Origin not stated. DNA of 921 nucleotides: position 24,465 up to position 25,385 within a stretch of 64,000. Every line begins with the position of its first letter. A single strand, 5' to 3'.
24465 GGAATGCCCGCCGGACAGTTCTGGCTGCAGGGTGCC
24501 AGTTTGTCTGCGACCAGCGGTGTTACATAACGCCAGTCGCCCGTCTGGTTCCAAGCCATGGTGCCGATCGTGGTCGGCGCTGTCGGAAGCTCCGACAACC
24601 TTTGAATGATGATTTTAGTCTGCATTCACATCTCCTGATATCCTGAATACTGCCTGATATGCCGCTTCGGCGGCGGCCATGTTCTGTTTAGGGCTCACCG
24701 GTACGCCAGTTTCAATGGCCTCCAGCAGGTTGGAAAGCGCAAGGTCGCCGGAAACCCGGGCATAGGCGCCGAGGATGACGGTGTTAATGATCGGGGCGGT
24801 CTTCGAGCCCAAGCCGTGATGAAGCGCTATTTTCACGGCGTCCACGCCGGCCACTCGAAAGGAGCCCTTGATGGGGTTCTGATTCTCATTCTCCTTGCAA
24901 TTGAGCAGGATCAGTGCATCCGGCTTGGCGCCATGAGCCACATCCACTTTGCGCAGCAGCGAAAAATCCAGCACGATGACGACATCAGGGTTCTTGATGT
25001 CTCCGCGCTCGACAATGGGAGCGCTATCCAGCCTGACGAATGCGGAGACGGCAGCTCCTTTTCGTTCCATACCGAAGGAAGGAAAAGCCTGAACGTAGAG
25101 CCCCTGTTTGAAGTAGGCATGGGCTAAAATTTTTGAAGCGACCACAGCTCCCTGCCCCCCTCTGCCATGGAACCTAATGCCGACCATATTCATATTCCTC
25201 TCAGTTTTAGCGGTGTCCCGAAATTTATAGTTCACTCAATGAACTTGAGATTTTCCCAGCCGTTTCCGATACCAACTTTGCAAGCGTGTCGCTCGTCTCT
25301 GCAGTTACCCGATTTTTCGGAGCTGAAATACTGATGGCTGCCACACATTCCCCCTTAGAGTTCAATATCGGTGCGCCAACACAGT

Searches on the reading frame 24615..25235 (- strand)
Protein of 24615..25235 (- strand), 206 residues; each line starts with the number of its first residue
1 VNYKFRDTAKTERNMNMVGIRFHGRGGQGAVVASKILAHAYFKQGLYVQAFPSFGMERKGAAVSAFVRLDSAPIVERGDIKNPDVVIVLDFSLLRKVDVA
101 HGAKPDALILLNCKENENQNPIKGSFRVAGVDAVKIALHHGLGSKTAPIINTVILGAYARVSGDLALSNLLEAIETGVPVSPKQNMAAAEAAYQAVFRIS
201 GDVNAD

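Call 4: search_protein_families(library=pfam, proteins=[window:24615-25235:-])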
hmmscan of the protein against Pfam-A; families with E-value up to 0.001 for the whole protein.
window:24615-25235:- (206 aa): 1 family
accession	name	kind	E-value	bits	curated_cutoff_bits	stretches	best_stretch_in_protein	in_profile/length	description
PF01558.24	POR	-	3.3e-36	125.5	27.4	1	26-194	1-173/173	Pyruvate ferredoxin/flavodoxin oxidoreductase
